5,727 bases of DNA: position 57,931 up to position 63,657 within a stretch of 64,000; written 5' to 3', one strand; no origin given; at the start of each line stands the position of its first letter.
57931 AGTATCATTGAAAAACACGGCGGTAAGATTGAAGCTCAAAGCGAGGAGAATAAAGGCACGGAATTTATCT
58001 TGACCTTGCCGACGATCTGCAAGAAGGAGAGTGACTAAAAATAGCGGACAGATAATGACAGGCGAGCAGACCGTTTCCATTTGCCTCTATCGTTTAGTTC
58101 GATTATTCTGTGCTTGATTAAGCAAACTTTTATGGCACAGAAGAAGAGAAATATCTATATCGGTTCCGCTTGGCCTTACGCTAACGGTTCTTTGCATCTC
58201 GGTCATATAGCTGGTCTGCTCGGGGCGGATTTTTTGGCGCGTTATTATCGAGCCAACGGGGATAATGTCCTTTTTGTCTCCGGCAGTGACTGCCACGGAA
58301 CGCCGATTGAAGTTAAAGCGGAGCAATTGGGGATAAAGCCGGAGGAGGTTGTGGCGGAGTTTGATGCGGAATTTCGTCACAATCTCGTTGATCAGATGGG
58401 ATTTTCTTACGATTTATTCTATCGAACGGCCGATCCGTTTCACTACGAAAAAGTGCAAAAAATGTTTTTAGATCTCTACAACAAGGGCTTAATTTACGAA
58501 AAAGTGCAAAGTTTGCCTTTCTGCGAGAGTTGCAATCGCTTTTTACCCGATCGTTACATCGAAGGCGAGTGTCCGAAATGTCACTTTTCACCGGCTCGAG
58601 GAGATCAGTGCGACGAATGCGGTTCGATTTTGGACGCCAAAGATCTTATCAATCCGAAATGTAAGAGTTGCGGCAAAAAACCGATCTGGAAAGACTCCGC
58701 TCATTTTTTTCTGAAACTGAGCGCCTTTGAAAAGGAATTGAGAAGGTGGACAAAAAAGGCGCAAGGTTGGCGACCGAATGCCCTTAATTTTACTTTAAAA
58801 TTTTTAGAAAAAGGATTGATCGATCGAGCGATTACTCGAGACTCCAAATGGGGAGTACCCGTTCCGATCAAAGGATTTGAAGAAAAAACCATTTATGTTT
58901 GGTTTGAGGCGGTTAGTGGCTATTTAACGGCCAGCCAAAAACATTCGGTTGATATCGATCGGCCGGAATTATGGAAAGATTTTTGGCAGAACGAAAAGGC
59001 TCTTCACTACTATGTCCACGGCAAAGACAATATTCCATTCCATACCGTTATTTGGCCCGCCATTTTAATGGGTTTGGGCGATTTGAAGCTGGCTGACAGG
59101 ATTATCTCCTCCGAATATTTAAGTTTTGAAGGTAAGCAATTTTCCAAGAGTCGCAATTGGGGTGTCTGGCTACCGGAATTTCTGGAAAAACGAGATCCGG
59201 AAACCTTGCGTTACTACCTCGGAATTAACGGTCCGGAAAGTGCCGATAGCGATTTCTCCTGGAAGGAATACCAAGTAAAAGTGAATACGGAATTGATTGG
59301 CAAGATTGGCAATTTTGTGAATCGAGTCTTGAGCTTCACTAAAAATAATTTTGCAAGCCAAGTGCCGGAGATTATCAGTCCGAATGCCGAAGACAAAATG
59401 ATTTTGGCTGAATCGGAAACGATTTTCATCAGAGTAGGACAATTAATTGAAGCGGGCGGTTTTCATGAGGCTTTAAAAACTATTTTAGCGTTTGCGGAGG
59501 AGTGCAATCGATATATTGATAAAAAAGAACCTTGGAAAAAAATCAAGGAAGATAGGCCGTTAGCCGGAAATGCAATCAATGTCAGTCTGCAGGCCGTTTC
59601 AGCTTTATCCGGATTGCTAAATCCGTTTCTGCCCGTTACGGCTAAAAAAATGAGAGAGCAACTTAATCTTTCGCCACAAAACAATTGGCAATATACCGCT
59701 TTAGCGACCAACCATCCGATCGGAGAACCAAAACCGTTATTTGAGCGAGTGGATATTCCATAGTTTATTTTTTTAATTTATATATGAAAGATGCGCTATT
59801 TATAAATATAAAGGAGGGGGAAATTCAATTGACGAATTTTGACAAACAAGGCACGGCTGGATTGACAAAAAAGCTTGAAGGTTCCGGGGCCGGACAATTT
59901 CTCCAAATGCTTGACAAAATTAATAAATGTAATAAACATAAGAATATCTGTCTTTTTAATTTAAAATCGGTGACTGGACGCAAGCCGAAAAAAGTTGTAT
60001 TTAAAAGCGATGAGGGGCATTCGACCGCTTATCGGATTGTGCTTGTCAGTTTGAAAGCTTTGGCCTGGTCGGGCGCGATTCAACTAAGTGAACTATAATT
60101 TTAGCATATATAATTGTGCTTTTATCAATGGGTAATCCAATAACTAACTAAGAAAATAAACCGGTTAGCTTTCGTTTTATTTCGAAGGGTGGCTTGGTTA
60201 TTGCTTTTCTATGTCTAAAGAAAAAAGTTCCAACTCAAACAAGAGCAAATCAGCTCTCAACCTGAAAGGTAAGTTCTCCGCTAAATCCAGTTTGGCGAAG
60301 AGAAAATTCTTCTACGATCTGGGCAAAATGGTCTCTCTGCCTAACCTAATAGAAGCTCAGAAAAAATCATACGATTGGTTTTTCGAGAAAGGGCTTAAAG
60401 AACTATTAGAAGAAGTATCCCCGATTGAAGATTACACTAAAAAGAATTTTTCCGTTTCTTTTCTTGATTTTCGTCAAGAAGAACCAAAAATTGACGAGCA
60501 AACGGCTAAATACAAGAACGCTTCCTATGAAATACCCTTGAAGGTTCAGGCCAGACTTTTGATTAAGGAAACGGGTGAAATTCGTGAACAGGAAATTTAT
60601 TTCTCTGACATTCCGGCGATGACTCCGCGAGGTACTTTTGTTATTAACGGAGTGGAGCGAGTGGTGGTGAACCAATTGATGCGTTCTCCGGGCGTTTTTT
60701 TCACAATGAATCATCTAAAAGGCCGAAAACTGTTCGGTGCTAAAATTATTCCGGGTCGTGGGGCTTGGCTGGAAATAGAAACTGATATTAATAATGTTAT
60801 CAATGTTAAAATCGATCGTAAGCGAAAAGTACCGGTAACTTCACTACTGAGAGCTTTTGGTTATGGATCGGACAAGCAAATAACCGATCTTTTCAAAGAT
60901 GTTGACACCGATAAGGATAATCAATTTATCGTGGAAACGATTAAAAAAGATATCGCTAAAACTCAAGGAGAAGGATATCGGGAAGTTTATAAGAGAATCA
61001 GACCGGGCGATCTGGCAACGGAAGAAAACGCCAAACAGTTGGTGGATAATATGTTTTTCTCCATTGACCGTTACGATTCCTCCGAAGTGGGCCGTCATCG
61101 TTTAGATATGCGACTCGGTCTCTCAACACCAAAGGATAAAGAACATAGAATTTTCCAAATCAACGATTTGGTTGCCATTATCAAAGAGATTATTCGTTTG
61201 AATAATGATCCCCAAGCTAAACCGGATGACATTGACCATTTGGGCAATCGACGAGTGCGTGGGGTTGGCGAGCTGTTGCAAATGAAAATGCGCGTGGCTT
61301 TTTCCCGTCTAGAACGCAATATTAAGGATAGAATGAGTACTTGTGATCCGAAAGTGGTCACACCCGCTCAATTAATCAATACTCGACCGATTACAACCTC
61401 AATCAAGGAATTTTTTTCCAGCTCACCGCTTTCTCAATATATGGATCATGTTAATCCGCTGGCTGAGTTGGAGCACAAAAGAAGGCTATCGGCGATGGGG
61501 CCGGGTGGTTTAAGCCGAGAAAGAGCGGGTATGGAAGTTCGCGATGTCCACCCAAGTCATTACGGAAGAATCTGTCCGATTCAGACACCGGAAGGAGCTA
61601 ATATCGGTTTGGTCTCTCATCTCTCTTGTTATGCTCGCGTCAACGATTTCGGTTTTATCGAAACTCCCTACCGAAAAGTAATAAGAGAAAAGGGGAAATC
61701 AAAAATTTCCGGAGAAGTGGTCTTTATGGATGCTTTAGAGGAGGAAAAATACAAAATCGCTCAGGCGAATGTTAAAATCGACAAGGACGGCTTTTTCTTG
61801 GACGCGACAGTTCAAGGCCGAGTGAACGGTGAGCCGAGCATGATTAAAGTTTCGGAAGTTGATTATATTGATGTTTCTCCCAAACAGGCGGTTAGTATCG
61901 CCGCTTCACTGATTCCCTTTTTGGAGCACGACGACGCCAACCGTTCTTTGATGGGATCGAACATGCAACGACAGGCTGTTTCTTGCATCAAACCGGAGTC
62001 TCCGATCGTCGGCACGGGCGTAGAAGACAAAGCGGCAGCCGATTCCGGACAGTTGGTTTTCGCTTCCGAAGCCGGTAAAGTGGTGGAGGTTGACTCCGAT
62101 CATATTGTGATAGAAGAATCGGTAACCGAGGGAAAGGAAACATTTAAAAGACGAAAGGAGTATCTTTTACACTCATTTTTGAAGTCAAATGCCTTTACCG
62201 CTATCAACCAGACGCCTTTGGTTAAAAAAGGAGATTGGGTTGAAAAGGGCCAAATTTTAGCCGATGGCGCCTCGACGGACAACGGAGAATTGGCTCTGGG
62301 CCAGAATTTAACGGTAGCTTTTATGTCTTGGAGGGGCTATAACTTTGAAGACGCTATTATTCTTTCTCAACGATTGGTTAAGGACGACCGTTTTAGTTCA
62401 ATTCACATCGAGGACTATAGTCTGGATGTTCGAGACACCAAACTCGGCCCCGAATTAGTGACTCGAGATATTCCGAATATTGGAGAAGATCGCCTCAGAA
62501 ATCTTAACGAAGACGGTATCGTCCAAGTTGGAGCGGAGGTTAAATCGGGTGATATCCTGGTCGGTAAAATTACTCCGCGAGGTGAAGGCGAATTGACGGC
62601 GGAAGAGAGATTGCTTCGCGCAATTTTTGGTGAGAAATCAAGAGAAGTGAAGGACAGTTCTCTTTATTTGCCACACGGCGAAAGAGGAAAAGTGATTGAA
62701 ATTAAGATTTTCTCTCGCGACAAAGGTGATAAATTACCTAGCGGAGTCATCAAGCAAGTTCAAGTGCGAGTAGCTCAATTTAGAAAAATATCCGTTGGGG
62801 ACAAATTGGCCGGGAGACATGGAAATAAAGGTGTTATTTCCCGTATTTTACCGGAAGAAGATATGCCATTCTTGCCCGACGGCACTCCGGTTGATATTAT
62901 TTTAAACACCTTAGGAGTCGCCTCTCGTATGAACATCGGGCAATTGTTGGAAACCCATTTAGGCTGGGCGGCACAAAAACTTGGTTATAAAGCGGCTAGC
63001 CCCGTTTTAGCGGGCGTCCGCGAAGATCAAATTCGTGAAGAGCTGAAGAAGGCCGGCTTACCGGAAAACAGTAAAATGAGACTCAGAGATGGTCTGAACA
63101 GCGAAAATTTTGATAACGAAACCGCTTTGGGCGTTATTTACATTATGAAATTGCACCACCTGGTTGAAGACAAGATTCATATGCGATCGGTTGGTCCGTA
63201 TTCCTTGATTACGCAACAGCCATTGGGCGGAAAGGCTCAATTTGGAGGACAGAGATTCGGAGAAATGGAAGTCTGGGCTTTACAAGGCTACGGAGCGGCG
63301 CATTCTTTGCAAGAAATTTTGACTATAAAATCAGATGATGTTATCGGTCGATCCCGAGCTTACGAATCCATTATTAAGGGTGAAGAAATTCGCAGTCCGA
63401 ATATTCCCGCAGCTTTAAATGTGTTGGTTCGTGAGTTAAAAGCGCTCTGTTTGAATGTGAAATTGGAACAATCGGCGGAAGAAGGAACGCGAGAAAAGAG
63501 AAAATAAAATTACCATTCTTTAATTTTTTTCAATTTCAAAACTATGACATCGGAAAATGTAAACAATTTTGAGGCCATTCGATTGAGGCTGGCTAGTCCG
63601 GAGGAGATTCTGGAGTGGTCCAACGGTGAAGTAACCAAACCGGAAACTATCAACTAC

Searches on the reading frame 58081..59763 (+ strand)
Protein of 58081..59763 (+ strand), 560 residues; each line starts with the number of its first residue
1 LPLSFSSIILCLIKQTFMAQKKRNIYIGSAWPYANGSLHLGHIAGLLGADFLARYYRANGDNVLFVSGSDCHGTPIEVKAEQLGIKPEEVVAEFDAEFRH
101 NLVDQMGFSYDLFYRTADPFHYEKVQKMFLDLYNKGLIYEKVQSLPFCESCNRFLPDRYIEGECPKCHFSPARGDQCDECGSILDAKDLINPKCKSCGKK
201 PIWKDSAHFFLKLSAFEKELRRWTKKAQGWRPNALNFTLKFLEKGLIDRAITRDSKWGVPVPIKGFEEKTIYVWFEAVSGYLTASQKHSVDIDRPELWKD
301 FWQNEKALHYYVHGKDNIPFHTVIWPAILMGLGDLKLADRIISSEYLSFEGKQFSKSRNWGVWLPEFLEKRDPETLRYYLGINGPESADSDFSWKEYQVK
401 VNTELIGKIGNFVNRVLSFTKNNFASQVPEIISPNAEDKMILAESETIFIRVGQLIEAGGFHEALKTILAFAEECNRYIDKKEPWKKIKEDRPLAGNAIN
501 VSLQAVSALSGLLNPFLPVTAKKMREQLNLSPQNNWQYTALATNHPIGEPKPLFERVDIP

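Call 16: search_protein_families(library=pfam, proteins=[window:58081-59763:+], max_evalue=0.00001)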
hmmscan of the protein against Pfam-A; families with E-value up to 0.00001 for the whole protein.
window:58081-59763:+ (560 aa): 4 families
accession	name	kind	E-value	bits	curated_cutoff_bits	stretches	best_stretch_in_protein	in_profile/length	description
PF09334.17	tRNA-synt_1g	-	5.8e-143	476.8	20.1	1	25-417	1-391/391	tRNA synthetases class I (M)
PF00133.28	tRNA-synt_1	-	3.6e-22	79.1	22.7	1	20-268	20-250/414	tRNA synthetases class I (I, L, M and V)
PF19303.5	Anticodon_3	-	2.5e-10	40.9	23.5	1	428-542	1-120/152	Anticodon binding domain of methionyl tRNA ligase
PF08264.19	Anticodon_1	-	6.9e-06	26.4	25.1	0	438-525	1-87/148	Anticodon-binding domain of tRNA ligase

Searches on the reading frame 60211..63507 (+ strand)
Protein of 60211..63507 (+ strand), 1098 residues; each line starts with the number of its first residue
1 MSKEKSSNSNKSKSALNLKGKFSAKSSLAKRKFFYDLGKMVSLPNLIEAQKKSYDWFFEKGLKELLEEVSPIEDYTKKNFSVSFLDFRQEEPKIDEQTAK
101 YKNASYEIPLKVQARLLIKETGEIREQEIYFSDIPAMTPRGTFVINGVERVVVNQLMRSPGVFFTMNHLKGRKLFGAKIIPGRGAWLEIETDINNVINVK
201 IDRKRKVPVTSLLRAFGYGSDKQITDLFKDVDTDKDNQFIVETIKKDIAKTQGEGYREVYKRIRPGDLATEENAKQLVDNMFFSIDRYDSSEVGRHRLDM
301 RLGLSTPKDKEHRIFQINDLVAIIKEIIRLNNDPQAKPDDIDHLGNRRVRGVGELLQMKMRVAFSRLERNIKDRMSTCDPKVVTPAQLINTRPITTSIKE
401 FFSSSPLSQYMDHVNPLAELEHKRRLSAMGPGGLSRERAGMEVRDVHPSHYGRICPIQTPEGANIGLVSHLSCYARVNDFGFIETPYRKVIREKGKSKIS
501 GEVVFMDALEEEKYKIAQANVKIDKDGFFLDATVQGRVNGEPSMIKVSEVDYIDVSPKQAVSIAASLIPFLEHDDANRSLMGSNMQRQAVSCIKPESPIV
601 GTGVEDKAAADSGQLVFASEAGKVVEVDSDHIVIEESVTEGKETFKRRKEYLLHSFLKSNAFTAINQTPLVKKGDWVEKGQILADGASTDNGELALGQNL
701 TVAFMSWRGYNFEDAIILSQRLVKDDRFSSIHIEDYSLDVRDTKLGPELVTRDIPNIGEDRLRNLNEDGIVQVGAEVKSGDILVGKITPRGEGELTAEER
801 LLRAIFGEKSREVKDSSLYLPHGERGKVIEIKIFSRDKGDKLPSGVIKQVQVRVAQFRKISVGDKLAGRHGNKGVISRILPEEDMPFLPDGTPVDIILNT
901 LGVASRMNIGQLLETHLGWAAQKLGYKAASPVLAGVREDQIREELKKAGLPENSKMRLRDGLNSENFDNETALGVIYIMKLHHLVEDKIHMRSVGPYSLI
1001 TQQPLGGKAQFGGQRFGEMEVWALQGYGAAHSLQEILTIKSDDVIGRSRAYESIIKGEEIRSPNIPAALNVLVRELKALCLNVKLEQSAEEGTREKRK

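Call 16: search_protein_families(library=pfam, proteins=[window:60211-63507:+], max_evalue=0.00001)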
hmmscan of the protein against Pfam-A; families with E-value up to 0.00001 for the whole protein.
window:60211-63507:+ (1098 aa): 6 families
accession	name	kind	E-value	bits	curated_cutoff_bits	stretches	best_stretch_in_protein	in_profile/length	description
PF00562.33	RNA_pol_Rpb2_6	-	1.2e-124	416.7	23.4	1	618-1010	2-373/373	RNA polymerase Rpb2, domain 6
PF04565.21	RNA_pol_Rpb2_3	-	5.6e-29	100.5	21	1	409-477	1-68/68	RNA polymerase Rpb2, domain 3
PF04561.19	RNA_pol_Rpb2_2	-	1e-24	87.7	21.7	1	158-350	1-190/190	RNA polymerase Rpb2, domain 2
PF04560.25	RNA_pol_Rpb2_7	-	4.3e-24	85.2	32.1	1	1012-1086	1-85/87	RNA polymerase Rpb2, domain 7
PF10385.14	RNA_pol_Rpb2_45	-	3.7e-20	72.2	28.2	1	487-556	1-66/66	RNA polymerase beta subunit external 1 domain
PF04563.20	RNA_pol_Rpb2_1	-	9.7e-16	58.4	28.2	1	46-395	2-202/203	RNA polymerase beta subunit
